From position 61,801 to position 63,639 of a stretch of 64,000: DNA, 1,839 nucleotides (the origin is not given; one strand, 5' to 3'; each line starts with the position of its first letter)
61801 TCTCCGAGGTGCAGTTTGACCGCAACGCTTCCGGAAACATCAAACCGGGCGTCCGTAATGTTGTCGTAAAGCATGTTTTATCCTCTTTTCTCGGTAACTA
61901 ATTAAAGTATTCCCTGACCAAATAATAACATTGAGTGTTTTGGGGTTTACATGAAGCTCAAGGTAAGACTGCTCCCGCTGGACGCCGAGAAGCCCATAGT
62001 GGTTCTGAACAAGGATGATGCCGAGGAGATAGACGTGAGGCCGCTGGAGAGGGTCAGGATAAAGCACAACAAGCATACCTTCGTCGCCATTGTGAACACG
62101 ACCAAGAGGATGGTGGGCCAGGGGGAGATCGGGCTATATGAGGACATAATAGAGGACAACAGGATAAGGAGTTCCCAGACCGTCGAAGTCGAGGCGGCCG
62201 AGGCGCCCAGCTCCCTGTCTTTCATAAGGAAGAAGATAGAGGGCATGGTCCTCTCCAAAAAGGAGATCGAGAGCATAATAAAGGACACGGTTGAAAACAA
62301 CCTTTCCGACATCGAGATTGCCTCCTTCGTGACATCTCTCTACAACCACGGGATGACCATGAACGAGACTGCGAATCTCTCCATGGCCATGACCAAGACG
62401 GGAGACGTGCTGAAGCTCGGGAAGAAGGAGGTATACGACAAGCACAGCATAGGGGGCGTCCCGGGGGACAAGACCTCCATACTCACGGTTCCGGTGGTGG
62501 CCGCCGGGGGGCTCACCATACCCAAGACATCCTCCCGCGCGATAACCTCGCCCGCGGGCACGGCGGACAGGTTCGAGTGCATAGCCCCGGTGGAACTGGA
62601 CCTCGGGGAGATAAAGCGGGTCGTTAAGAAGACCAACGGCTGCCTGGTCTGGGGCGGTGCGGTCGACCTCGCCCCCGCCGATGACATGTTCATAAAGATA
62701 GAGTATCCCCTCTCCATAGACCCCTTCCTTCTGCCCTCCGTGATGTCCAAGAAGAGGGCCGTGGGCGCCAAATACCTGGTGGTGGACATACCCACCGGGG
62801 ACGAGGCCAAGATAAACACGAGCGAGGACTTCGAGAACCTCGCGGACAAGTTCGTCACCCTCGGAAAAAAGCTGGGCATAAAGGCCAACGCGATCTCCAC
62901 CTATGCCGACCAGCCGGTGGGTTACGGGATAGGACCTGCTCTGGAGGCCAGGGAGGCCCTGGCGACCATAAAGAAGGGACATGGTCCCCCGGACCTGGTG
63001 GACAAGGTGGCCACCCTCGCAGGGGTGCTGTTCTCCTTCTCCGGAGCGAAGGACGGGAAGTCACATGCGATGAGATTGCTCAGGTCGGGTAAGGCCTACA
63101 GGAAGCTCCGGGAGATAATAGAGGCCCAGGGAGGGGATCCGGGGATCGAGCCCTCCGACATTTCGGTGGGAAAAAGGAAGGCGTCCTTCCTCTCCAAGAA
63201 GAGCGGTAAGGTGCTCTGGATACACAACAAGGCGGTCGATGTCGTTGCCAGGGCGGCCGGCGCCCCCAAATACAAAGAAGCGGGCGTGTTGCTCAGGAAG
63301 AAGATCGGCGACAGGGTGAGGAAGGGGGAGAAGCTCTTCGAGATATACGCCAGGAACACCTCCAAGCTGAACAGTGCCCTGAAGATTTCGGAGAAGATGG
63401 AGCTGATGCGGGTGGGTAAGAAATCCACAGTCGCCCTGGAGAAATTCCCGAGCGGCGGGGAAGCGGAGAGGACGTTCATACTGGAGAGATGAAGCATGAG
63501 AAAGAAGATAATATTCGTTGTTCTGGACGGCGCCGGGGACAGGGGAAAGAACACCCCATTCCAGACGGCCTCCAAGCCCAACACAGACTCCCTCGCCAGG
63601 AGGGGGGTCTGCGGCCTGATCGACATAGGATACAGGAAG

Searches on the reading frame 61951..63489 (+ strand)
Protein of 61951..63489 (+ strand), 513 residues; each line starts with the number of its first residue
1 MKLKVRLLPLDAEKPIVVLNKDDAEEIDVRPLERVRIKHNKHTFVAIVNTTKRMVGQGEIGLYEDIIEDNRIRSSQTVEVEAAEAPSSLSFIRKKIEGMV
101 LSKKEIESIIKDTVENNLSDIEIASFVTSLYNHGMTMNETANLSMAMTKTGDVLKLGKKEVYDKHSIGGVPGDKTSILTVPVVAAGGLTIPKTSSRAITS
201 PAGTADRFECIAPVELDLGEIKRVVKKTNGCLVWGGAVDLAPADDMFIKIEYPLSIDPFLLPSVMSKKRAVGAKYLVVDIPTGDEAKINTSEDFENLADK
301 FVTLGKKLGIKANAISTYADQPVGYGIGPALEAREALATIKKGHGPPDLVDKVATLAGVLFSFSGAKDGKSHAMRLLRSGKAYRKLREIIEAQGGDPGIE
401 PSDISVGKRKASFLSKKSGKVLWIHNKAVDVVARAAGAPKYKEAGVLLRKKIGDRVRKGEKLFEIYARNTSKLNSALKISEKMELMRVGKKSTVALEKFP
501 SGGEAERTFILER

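Call 72: search_protein_families(library=pfam, proteins=[window:61951-63489:+], max_evalue=0.00001)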
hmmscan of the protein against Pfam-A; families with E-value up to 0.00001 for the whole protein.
window:61951-63489:+ (513 aa): 3 families
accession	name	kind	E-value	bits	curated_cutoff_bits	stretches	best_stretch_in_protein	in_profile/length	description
PF00591.27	Glycos_transf_3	-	8e-15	55.6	27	1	159-383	2-253/253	Glycosyl transferase family, a/b domain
PF02885.22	Glycos_trans_3N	-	4.6e-14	52.4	26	1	90-151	2-63/63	Glycosyl transferase family, helical bundle domain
PF07831.19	PYNP_C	-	4.7e-09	36.2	27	1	424-478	5-66/75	Pyrimidine nucleoside phosphorylase C-terminal domain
